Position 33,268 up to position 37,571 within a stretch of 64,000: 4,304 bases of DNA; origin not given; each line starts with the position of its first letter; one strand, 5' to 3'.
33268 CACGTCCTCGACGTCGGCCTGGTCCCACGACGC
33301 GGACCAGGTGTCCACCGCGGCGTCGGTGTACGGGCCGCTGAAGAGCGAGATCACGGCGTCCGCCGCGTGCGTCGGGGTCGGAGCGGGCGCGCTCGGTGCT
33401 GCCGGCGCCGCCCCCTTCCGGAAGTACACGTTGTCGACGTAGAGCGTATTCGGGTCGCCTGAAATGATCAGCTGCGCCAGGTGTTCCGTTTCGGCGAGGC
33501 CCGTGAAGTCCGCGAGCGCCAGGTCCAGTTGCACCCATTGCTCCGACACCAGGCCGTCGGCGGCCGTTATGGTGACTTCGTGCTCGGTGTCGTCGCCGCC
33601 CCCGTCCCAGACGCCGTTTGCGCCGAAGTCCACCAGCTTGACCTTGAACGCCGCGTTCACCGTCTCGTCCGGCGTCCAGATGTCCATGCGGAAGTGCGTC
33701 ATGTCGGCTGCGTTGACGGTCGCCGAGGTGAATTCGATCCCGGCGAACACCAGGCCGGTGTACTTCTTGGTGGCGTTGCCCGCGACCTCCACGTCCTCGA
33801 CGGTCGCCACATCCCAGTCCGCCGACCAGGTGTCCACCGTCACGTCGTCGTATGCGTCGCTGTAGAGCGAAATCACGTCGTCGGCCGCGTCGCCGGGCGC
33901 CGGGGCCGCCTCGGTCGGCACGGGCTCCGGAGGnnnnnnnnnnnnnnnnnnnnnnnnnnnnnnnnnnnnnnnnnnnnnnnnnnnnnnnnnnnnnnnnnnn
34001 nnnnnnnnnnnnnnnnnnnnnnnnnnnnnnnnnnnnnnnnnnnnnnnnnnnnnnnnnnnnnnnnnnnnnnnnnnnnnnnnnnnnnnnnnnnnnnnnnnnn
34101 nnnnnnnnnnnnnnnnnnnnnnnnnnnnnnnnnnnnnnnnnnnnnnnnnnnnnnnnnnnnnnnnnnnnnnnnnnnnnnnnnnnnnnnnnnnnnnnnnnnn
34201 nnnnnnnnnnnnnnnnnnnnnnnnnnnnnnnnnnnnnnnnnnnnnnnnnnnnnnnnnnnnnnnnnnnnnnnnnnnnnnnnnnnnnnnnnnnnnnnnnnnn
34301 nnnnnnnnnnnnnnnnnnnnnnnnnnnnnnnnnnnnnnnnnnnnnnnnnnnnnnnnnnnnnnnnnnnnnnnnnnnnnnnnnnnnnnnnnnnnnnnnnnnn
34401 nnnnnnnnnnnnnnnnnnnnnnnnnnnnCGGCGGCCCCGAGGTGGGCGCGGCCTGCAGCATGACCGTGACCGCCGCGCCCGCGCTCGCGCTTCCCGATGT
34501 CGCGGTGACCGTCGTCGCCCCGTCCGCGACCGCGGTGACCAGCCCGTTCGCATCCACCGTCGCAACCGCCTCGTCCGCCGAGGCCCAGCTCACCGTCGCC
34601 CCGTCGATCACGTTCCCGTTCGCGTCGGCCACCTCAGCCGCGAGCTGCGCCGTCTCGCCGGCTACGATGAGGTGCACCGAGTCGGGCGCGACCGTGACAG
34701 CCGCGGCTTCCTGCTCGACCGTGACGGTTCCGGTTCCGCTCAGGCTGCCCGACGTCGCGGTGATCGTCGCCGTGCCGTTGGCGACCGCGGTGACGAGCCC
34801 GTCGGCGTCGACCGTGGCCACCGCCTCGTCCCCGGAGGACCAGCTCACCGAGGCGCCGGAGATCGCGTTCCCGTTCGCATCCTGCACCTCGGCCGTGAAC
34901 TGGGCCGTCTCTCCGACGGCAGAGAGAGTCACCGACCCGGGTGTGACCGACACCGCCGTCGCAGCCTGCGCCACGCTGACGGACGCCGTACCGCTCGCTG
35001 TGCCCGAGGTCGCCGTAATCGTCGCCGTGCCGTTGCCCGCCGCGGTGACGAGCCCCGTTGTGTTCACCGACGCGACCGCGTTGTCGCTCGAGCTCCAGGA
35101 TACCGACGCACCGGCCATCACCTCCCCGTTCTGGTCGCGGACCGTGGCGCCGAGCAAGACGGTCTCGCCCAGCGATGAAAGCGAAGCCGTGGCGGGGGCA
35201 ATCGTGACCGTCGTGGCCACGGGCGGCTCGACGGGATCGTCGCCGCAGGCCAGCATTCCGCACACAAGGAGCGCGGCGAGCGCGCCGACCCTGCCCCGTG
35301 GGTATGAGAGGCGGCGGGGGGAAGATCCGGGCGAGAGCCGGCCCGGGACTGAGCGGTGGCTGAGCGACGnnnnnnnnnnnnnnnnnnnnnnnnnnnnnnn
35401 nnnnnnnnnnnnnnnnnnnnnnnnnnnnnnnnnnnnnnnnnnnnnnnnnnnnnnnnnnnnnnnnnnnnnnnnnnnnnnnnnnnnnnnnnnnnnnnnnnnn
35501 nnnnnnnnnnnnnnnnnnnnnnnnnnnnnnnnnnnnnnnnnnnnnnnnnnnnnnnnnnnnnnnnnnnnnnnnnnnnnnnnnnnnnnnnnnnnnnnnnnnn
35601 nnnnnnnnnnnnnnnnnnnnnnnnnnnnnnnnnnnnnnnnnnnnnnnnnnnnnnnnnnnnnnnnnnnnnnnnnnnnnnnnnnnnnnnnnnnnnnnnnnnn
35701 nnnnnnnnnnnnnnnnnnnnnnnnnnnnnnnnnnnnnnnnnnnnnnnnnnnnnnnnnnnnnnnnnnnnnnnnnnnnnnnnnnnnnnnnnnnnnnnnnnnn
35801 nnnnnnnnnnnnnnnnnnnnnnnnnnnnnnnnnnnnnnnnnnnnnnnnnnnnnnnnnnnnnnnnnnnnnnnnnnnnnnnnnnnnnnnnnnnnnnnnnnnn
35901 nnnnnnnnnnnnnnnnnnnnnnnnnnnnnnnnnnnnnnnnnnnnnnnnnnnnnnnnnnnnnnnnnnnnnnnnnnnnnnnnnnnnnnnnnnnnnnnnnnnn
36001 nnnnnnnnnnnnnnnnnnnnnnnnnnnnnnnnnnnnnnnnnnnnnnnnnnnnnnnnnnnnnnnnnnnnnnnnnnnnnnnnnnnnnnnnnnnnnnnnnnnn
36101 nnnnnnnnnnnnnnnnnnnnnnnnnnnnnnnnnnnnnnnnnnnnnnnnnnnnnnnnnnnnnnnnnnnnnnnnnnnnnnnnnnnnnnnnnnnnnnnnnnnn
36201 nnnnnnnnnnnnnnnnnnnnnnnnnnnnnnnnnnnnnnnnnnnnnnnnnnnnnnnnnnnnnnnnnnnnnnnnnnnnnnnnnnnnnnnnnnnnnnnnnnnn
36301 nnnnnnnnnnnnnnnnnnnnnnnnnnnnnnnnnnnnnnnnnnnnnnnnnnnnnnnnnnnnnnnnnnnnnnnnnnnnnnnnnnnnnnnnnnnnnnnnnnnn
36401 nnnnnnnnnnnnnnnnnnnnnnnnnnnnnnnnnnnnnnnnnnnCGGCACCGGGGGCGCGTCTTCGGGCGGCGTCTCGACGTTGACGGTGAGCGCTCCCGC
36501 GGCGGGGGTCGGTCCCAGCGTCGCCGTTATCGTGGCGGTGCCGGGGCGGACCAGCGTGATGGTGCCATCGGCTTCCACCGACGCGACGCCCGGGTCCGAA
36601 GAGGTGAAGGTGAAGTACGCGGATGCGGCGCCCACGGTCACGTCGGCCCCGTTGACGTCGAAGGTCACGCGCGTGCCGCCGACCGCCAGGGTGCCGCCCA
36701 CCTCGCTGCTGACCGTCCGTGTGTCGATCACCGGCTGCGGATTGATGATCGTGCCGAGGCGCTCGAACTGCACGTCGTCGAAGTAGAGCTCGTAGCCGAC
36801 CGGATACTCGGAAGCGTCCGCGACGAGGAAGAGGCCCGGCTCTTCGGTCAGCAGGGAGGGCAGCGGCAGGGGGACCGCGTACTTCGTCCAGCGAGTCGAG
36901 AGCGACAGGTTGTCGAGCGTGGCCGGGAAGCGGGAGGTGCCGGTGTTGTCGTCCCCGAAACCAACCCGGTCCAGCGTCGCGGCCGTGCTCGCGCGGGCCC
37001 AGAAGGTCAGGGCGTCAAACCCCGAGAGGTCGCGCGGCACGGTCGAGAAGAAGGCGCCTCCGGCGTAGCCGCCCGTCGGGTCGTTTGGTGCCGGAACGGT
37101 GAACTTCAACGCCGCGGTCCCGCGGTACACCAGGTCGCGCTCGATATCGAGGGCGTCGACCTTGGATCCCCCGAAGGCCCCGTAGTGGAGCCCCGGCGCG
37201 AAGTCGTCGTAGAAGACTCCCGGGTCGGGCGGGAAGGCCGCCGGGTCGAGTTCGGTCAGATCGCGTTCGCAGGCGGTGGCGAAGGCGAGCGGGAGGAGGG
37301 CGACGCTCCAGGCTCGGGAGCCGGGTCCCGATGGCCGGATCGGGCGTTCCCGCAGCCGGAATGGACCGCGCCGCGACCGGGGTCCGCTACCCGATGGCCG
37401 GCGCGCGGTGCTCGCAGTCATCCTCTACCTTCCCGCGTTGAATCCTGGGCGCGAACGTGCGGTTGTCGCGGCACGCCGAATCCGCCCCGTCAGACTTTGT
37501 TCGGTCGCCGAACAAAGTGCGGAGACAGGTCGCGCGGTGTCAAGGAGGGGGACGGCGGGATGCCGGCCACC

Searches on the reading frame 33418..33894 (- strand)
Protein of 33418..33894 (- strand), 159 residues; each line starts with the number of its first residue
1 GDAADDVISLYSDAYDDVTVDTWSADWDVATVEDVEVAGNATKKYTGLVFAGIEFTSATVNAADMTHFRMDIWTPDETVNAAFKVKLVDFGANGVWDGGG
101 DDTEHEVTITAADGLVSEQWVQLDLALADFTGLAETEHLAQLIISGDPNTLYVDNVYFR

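Call 61: predict_structure(alignment_id=A2)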
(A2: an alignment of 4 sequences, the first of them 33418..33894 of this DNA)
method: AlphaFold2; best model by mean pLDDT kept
length: 159 residues; sequences in the alignment: 4
mean_pLDDT: 48.0   pTM: 0.46
mean pLDDT of the five models: 48.0, 46.6, 44.6, 42.2, 38.7
residues with pLDDT >= 90: 0; 70-90: 13; 50-70: 76; < 50: 70
segments of 3 or more residues with pLDDT < 50: 1-60, 94-101
pLDDT, mean of each block of 10 residues (from residue 1): 27 26 27 29 28 36 64 59 61 46 61 63 74 55 55 59
secondary structure, 60 per line:
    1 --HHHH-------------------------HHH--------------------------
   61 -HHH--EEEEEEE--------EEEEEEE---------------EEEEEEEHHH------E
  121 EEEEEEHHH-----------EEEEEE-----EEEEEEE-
elements in order: H3-6 E67-73 E82-88 E104-110 E120-126 E141-146 E152-158

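Call 62: search_solved_structures(query=A2, max_evalue=10)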
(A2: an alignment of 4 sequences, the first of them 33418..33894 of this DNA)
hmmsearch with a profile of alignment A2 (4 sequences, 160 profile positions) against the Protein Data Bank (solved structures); distinct sequences matched with E-value up to 10: 2.
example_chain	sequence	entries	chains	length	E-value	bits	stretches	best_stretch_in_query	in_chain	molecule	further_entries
7aym_A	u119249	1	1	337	0.056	16.7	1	39-100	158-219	Discoidin domain-containing receptor 2,Epithelial discoidin domain-containing receptor 1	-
6fer_A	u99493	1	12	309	0.13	15.5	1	43-100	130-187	Discoidin domain-containing receptor 2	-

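Call 63: search_protein_families(library=pfam, proteins=[window:33418-33894:-], max_evalue=10)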
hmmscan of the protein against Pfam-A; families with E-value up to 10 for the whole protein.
window:33418-33894:- (159 aa): 0 families

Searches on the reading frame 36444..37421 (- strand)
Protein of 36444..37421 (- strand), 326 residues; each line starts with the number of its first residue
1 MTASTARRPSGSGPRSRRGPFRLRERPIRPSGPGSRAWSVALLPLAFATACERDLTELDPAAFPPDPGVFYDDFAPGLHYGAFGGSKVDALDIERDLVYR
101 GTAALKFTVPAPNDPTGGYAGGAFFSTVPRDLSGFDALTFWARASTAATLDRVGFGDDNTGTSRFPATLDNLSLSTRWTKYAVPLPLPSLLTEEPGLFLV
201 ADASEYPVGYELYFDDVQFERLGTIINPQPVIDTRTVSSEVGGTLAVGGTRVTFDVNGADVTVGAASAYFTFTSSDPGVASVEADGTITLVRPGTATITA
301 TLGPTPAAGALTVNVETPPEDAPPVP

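Call 63: search_protein_families(library=pfam, proteins=[window:36444-37421:-], max_evalue=10)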
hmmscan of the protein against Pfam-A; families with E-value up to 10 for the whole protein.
window:36444-37421:- (326 aa): 2 families
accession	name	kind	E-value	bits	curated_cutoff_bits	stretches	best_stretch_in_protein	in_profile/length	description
PF22359.2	Big-like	-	6.3e-06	26.8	27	1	271-313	4-46/48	Bacterial Ig-like domain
PF02368.24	Big_2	-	8.4e-06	26.1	22.8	1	266-304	32-70/79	Bacterial Ig-like domain (group 2)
